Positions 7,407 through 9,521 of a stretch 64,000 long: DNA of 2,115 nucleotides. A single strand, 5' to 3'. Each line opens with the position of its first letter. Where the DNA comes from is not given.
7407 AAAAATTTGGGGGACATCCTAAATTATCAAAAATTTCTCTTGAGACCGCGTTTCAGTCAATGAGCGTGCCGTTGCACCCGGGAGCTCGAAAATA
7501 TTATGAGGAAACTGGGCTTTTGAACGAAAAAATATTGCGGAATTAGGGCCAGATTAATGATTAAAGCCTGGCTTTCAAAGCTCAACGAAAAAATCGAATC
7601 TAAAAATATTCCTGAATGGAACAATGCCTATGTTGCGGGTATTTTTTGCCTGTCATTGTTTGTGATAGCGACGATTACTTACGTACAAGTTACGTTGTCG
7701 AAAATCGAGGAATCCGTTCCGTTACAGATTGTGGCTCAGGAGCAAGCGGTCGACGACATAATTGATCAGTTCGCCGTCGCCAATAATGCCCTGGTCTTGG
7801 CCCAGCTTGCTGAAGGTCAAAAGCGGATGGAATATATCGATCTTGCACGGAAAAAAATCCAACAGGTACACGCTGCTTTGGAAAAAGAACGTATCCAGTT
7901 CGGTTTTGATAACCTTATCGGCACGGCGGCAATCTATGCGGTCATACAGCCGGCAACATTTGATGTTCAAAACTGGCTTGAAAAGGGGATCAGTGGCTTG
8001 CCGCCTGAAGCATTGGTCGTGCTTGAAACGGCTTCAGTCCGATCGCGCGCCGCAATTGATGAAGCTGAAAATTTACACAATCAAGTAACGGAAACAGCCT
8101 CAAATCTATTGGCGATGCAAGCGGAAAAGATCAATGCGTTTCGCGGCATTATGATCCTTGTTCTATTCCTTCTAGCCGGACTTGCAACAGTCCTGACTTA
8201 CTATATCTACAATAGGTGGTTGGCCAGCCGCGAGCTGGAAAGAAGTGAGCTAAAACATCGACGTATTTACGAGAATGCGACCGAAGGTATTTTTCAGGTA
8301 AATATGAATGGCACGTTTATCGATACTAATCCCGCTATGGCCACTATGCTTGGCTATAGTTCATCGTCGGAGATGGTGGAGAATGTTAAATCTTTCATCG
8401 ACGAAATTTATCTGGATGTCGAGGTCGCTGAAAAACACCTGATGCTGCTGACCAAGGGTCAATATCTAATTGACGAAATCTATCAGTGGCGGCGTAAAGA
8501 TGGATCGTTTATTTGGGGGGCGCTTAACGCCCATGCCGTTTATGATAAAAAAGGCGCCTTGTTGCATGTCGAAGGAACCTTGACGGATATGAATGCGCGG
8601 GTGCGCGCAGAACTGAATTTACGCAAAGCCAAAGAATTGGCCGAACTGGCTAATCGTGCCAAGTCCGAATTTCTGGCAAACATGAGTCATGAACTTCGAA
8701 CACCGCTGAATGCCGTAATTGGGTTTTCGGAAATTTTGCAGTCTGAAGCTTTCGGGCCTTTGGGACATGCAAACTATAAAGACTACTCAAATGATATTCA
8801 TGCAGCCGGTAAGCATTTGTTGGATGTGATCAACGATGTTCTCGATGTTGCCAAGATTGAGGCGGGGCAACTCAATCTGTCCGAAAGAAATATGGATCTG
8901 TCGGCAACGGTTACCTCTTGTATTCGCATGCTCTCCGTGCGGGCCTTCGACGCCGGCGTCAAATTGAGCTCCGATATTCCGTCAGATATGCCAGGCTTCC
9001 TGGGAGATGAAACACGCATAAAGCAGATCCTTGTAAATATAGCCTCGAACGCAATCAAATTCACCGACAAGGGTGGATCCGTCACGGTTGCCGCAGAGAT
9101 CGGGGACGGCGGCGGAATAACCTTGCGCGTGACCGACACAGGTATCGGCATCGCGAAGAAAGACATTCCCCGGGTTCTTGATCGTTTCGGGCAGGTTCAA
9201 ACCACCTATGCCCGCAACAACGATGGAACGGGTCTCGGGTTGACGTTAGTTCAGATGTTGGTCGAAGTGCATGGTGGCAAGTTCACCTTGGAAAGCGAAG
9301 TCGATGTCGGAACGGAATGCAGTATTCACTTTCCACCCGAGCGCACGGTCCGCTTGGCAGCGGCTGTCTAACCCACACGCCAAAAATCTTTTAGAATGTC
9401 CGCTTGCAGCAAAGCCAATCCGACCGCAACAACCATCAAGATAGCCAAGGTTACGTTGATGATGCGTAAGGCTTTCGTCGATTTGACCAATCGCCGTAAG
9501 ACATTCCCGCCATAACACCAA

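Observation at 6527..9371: Transporter-less TAXI binding protein paired with a PleC/DivJ-type sensor kinase: candidate extracytoplasmic-ligand input into cell-cycle signalling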

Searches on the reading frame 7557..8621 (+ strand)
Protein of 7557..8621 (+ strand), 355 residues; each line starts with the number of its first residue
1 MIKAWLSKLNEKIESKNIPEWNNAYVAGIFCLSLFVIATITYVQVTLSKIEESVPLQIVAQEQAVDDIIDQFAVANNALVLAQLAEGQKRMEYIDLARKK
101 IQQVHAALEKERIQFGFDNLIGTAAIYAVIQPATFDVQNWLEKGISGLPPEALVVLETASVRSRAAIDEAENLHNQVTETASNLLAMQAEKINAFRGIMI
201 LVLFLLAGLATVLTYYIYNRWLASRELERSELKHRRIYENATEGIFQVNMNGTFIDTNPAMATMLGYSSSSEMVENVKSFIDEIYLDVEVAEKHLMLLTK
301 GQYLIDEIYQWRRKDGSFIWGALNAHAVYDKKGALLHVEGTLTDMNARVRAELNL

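Call 9: find_homologous_proteins(query=window:7557-8621:+)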
Query seq(355 aa) (355 aa): 28 proteins with E <= 0.001 among 8000 candidates.
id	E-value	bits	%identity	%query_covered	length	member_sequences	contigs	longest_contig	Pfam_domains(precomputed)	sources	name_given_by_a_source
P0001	1.7e-198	677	88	100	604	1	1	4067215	PF08447.19,PF13426.14,PF13188.14,PF02518.32,PF00512.32,PF00989.32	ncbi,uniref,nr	ncbi:ATP-binding protein [Sneathiella marina]|uniref:histidine kinase n=1 Tax=Sneathiella marina Tax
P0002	6.2e-197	671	87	100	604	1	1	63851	PF08447.19,PF13426.14,PF02518.32,PF00512.32,PF00989.32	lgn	-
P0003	1.7e-194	663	86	100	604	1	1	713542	PF08447.19,PF13426.14,PF13188.14,PF02518.32,PF00512.32,PF00989.32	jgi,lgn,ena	-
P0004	2.4e-190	650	91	93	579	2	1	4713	PF08447.19,PF13426.14,PF13188.14,PF02518.32,PF00512.32,PF00989.32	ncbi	ncbi:MAG: ATP-binding protein, partial [Sneathiella sp.]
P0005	3.3e-181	620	81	100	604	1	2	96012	PF08447.19,PF13426.14,PF13188.14,PF02518.32,PF00512.32,PF00989.32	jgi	jgi:PAS domain S-box-containing protein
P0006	2.1e-180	617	79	100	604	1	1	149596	PF08447.19,PF02518.32,PF00512.32,PF00989.32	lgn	-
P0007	1.6e-123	430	56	100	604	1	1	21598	PF08447.19,PF13426.14,PF02518.32,PF00512.32,PF00989.32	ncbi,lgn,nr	ncbi:MAG: PAS domain S-box protein [Sneathiella sp.]|nr:PAS domain S-box protein [Sneathiella sp.]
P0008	1.1e-122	427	56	100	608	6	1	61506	PF08447.19,PF13426.14,PF13188.14,PF02518.32,PF00512.32,PF00989.32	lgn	-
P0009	3.9e-120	419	57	99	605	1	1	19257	PF08447.19,PF13426.14,PF02518.32,PF00512.32,PF00989.32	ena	-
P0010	2.5e-117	410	56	98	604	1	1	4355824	PF08447.19,PF13426.14,PF13188.14,PF02518.32,PF00512.32,PF00989.32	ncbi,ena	-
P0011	1.6e-115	404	55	100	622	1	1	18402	PF08447.19,PF13426.14,PF02518.32,PF00512.32,PF00989.32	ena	-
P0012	1.9e-114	400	55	100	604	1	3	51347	PF13426.14,PF02518.32,PF00512.32,PF00989.32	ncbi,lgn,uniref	ncbi:PAS domain-containing sensor histidine kinase [Sneathiella sp.]|uniref:PAS domain-containing se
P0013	2.0e-114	400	53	100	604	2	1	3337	PF08447.19,PF13426.14,PF13188.14,PF02518.32,PF00512.32,PF00989.32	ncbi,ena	-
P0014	3.7e-114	399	54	100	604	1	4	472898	PF08447.19,PF13426.14,PF13188.14,PF02518.32,PF00512.32,PF00989.32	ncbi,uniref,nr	ncbi:PAS domain S-box protein [Sneathiella chungangensis]|uniref:histidine kinase n=1 Tax=Sneathiell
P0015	6.5e-113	395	55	94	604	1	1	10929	PF08447.19,PF13426.14,PF13188.14,PF02518.32,PF00512.32,PF00989.32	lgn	-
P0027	1.6e-61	227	37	96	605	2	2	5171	PF08447.19,PF13426.14,PF13188.14,PF02518.32,PF00512.32,PF00989.32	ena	-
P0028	5.6e-49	185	35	94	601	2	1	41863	PF08447.19,PF13188.14,PF02518.32,PF00512.32,PF00989.32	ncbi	-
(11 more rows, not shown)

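Call 11: find_encoding_contigs(protein=P0014, flank=8000, max_places=2)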
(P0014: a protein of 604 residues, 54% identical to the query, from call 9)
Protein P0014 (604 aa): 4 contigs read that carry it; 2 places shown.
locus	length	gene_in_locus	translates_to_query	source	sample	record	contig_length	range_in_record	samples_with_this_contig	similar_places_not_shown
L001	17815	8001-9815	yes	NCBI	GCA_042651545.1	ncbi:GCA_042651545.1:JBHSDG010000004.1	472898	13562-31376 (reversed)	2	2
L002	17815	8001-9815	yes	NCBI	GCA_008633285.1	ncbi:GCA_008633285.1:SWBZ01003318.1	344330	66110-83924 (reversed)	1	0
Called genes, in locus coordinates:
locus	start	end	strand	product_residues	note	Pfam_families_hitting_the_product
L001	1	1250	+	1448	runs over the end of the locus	PF27051:TamB_N (weak), PF04357:TamB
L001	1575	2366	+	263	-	PF00378:ECH_1, PF16113:ECH_2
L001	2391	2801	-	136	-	PF13924:Lipocalin_5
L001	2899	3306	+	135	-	PF00903:Glyoxalase, PF13669:Glyoxalase_4 (weak)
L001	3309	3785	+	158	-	-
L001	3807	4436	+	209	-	PF09997:DUF2238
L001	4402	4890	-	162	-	PF13527:Acetyltransf_9, PF00583:Acetyltransf_1, PF13673:Acetyltransf_10, PF13508:Acetyltransf_7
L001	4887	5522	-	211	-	PF01810:LysE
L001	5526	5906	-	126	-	PF13577:SnoaL_4 (weak), PF07366:SnoaL (weak), PF12680:SnoaL_2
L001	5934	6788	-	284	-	PF20434:BD-FAE, PF07859:Abhydrolase_3, PF00135:COesterase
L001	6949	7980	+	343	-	PF16868:NMT1_3, PF09084:NMT1 (weak), PF12974:Phosphonate-bd (faint)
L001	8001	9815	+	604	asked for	PF13188:PAS_8 (faint), PF00989:PAS (weak), PF13426:PAS_9, PF08447:PAS_3 (weak), PF00512:HisKA, PF02518:HATPase_c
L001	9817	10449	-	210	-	PF01810:LysE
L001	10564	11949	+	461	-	PF00392:GntR, PF00155:Aminotran_1_2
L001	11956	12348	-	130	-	PF04304:DUF454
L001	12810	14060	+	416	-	PF13458:Peripla_BP_6, PF13433:Peripla_BP_5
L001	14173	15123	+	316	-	PF02653:BPD_transp_2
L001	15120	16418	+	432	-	PF02653:BPD_transp_2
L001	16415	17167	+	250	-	PF00005:ABC_tran, PF12399:BCA_ABC_TP_C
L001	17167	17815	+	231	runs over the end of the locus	PF00005:ABC_tran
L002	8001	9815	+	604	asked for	PF13188:PAS_8 (faint), PF00989:PAS (weak), PF13426:PAS_9, PF08447:PAS_3 (weak), PF00512:HisKA, PF02518:HATPase_c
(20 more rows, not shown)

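Call 12: find_encoding_contigs(protein=P0028, flank=8000, max_places=2)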
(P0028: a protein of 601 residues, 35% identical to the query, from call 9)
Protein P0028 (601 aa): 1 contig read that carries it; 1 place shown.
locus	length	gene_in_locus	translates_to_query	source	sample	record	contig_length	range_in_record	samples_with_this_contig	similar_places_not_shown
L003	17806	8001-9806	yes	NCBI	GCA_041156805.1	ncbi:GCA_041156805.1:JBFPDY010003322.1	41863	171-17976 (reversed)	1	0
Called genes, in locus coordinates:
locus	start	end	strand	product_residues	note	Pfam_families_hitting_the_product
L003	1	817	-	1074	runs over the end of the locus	PF25596:CPSase_L_D1, PF02786:CPSase_L_D2, PF02787:CPSase_L_D3, PF25596:CPSase_L_D1, PF02222:ATP-grasp, PF02655:ATP-grasp_3 (weak), PF02786:CPSase_L_D2, PF02142:MGS, +4 more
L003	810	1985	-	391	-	PF00988:CPSase_sm_chain, PF00117:GATase, PF07722:Peptidase_C26 (faint)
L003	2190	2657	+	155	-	PF09424:YqeY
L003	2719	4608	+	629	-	PF01807:Zn_ribbon_DnaG, PF08275:DNAG_N, PF13662:Toprim_4, PF01751:Toprim, PF13155:Toprim_2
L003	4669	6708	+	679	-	PF03979:Sigma70_r1_1, PF00140:Sigma70_r1_2, PF04546:Sigma70_ner, PF04542:Sigma70_r2, PF04539:Sigma70_r3, PF04545:Sigma70_r4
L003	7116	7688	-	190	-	PF07705:CARDB (weak)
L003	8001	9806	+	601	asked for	PF00989:PAS, PF13188:PAS_8 (weak), PF08447:PAS_3 (faint), PF00512:HisKA, PF02518:HATPase_c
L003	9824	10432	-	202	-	PF01810:LysE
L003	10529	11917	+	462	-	PF00392:GntR, PF00155:Aminotran_1_2, PF00266:Aminotran_5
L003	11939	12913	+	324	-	PF01156:IU_nuc_hydro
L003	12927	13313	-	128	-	PF04304:DUF454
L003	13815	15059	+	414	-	PF13458:Peripla_BP_6, PF13433:Peripla_BP_5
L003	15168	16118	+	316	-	PF02653:BPD_transp_2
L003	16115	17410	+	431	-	PF02653:BPD_transp_2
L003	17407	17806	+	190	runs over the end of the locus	?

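Call 13: find_encoding_contigs(protein=P0027, flank=8000, max_places=2)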
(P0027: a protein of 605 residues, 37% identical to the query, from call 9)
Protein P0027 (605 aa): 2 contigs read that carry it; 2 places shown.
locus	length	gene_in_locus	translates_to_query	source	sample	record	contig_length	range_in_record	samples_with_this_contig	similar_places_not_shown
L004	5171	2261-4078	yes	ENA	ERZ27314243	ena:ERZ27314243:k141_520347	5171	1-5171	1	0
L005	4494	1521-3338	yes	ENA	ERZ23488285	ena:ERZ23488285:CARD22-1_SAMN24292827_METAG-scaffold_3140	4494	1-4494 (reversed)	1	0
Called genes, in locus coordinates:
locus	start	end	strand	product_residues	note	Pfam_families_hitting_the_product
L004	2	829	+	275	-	?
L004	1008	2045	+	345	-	-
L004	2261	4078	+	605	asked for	PF00989:PAS, PF13188:PAS_8, PF13426:PAS_9 (weak), PF08447:PAS_3, PF00512:HisKA, PF02518:HATPase_c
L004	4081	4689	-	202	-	PF01810:LysE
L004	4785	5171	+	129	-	?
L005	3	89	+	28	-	?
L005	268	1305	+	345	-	-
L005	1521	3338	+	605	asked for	PF00989:PAS, PF13188:PAS_8, PF13426:PAS_9 (weak), PF08447:PAS_3, PF00512:HisKA, PF02518:HATPase_c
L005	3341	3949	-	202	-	PF01810:LysE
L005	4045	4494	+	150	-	?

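Call 15: search_protein_families(library=pfam, proteins=[L004:1008-2045:+, L004:2-829:+, L003:7116-7688:-, L001:6949-7980:+], max_evalue=0.01)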
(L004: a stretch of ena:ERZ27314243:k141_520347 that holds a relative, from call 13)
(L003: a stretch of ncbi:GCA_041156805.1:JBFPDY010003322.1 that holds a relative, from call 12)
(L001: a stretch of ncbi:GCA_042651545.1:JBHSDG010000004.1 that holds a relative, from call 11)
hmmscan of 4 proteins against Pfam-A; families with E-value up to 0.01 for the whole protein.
L004:1008-2045:+ (345 aa): 0 families

L004:2-829:+ (275 aa): 1 family
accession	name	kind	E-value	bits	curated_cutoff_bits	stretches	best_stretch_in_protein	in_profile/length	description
PF01553.26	Acyltransferase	-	1.3e-26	93.4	23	1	91-219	2-132/132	Acyltransferase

L003:7116-7688:- (190 aa): 1 family
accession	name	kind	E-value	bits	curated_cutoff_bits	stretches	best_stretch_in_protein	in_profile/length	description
PF07705.17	CARDB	-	1.9e-07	31.7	22.7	1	93-181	18-99/101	CARDB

L001:6949-7980:+ (343 aa): 4 families
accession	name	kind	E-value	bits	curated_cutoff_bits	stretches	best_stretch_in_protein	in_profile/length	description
PF16868.10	NMT1_3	-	8.4e-77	259.1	27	1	36-334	1-289/289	NMT1-like family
PF09084.16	NMT1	-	4.3e-06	27.2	20.5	1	116-209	53-146/216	NMT1/THI5 like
PF12974.12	Phosphonate-bd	-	2.5e-05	24.2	27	1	125-210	69-163/242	ABC transporter, phosphonate, periplasmic substrate-binding protein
PF13379.11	NMT1_2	-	0.0054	17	24.7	1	154-209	122-178/252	NMT1-like family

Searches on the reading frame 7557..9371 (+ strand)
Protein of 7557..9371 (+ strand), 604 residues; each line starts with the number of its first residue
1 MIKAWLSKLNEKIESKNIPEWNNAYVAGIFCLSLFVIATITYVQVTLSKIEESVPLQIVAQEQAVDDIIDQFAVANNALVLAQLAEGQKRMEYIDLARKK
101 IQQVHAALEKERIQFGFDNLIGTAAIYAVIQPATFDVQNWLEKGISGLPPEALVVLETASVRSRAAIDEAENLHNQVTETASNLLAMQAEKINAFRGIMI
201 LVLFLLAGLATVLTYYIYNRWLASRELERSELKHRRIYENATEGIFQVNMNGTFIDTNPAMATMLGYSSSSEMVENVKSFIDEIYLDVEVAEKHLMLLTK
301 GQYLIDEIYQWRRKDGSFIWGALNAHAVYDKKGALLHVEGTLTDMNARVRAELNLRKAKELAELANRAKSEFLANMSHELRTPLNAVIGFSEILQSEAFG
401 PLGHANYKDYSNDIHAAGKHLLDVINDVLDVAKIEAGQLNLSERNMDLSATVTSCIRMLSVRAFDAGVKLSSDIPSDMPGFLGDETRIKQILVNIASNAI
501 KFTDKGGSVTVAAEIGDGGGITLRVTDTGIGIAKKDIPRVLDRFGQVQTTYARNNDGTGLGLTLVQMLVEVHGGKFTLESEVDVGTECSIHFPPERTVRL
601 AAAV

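Call 7: search_protein_families(library=pfam, proteins=[window:7557-9371:+], max_evalue=0.01)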
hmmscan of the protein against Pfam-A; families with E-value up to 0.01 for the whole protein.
window:7557-9371:+ (604 aa): 7 families
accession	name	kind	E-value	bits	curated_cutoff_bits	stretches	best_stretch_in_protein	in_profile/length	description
PF02518.31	HATPase_c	-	3.7e-27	95.4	26.4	1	483-595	1-110/111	Histidine kinase-, DNA gyrase B-, and HSP90-like ATPase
PF00512.31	HisKA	-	1.6e-19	70.1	26.9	1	368-437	1-66/66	His Kinase A (phospho-acceptor) domain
PF00989.32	PAS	-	1.5e-10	41.6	22.6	1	235-345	4-113/113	PAS fold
PF08447.18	PAS_3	-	2.5e-08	34.5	25.6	1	255-341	2-88/89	PAS fold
PF13426.13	PAS_9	-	6.6e-08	33.2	27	1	243-346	2-102/103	PAS domain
PF13188.13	PAS_8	-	8.4e-07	29.1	21.8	1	233-283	2-53/65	PAS domain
PF13581.12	HATPase_c_2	-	0.00072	20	27.4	1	495-570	39-110/127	Histidine kinase-like ATPase domain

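Call 8: search_protein_families(library=ncbifam, proteins=[window:7557-9371:+], max_evalue=0.01)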
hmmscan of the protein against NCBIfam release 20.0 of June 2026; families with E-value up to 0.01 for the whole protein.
window:7557-9371:+ (604 aa): 83 families (the best 25 are shown)
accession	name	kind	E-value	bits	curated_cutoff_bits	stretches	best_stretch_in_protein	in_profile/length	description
TIGR02956.1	TMAO_torS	equivalog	4.8e-69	233.5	676.5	1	342-593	436-681/967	TMAO reductase system sensor histidine kinase/response regulator TorS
NF050805.1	CellDivHKDivJCaul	equivalog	1e-63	215.4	1000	1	339-593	268-519/531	cell cycle sensor histidine kinase DivJ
NF047874.1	MASE3_PAS_HK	subfamily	4.8e-61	207.4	560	1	219-596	252-626/655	MASE3 domain-containing sensor histidine kinase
NF041593.1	histid_kinase_PdhS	equivalog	1.9e-60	204.9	2000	1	340-597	770-1038/1041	cell-division control histidine kinase PdhS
NF008318.0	PRK11107.1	equivalog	5.4e-59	200.1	890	1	353-593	277-517/920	two-component sensor histidine kinase BarA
NF041947.1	LuxQ_Vibrio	equivalog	8.4e-59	199.3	1200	1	226-596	343-698/843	quorum-sensing autoinducer 2 sensor kinase/phosphatase LuxQ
NF046044.1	PnpS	equivalog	2.6e-58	197.9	400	1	226-593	49-390/390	two-component system histidine kinase PnpS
NF038297.2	hybrid_HK_HrmK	equivalog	4.3e-58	197.4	725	1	355-597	221-460/607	hybrid histidine kinase/response regulator HrmK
NF045901.1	HisKinLetSLeg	equivalog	6.6e-52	176.6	1650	1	352-592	278-516/906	two-component system sensor histidine kinase LetS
TIGR02966.1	phoR_proteo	equivalog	2.8e-48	164.6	334.2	1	366-592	111-333/333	phosphate regulon sensor histidine kinase PhoR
NF011874.0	PRK15347.1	equivalog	1.3e-47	162.4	852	1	353-594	382-614/921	two component system sensor kinase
NF008302.0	PRK11091.1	equivalog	7.2e-47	160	838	1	217-590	140-501/779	aerobic respiration two-component sensor histidine kinase ArcB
NF008099.0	PRK10841.1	equivalog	2.9e-46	157.7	920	1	342-593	443-689/949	two-component system sensor histidine kinase RcsC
NF033092.0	HK_WalK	equivalog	3.5e-43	148.1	725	1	366-593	369-593/594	cell wall metabolism sensor histidine kinase WalK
NF008543.0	PRK11466.1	equivalog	1.2e-42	145.9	982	1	353-593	428-661/914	TMAO reductase system sensor histidine kinase/response regulator TorS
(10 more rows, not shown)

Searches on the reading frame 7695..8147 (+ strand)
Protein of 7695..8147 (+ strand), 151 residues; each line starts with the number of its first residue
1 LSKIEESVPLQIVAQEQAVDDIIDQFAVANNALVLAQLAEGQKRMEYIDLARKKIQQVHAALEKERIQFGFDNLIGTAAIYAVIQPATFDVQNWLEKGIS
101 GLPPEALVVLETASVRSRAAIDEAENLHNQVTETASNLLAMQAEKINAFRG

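Call 48: search_protein_families(library=pfam, proteins=[window:7695-8147:+], max_evalue=10)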
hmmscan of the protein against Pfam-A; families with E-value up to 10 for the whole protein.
seq(151 aa): 1 family
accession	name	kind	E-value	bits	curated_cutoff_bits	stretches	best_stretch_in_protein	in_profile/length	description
PF04025.18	RemA-like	-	0.14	12.7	26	1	67-95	2-30/73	Extracellular matrix regulatory protein A-like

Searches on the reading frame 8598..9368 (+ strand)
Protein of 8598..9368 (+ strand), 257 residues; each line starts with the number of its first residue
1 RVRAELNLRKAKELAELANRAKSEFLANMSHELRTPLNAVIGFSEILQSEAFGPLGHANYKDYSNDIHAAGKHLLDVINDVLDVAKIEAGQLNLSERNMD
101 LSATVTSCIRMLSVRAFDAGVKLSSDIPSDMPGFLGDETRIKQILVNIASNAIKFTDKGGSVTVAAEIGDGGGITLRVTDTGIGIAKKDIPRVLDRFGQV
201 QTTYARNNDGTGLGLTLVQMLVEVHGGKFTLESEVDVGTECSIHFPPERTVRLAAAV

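Call 54: search_solved_structures(query=window:8598-9368:+, max_evalue=1e-20)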
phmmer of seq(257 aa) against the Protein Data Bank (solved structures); distinct sequences matched with E-value up to 1e-20: 16.
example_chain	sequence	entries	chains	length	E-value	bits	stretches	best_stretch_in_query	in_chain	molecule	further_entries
7z8n_A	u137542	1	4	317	5.2e-43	150.9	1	5-242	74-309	Histidine kinase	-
4jas_A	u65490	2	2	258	3.2e-38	135.3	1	7-249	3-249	Histidine kinase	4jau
6qrj_A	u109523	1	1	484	3.9e-38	135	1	24-244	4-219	Hybrid kinase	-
5uht_A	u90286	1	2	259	2.8e-37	132.2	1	7-249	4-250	Sensor histidine kinase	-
3dge_A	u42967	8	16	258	3e-37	132.1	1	7-249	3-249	Sensor protein | Histidine kinase | Sensor histidine kinase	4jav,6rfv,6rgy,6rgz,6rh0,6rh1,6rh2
2c2a_A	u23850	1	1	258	3e-37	132.1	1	7-249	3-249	SENSOR HISTIDINE KINASE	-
6azr_A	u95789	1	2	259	1.4e-36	129.9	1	7-249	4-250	Sensor histidine kinase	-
6rh7_A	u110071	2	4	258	7.5e-36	127.5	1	7-249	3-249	Sensor histidine kinase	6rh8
7n0e_B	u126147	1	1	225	1.9e-34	122.9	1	22-246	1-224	Histidine kinase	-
6dk8_A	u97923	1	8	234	3.2e-34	122.2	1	24-247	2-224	RetS (Regulator of Exopolysaccharide and Type III Secretion)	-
6dk7_A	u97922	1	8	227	3.8e-34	121.9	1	24-246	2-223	RetS (Regulator of Exopolysaccharide and Type III Secretion)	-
7p8e_A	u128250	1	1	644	2e-33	119.5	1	8-160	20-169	Receiver domain of histidine kinase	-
4q20_A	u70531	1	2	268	3.2e-31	112.3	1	13-247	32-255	Sensor protein DivL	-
8u4x_A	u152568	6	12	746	5.8e-28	101.7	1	13-243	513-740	histidine kinase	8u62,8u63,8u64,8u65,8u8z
6paj_A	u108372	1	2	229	1.6e-27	100.2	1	20-246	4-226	Sensor protein SrrB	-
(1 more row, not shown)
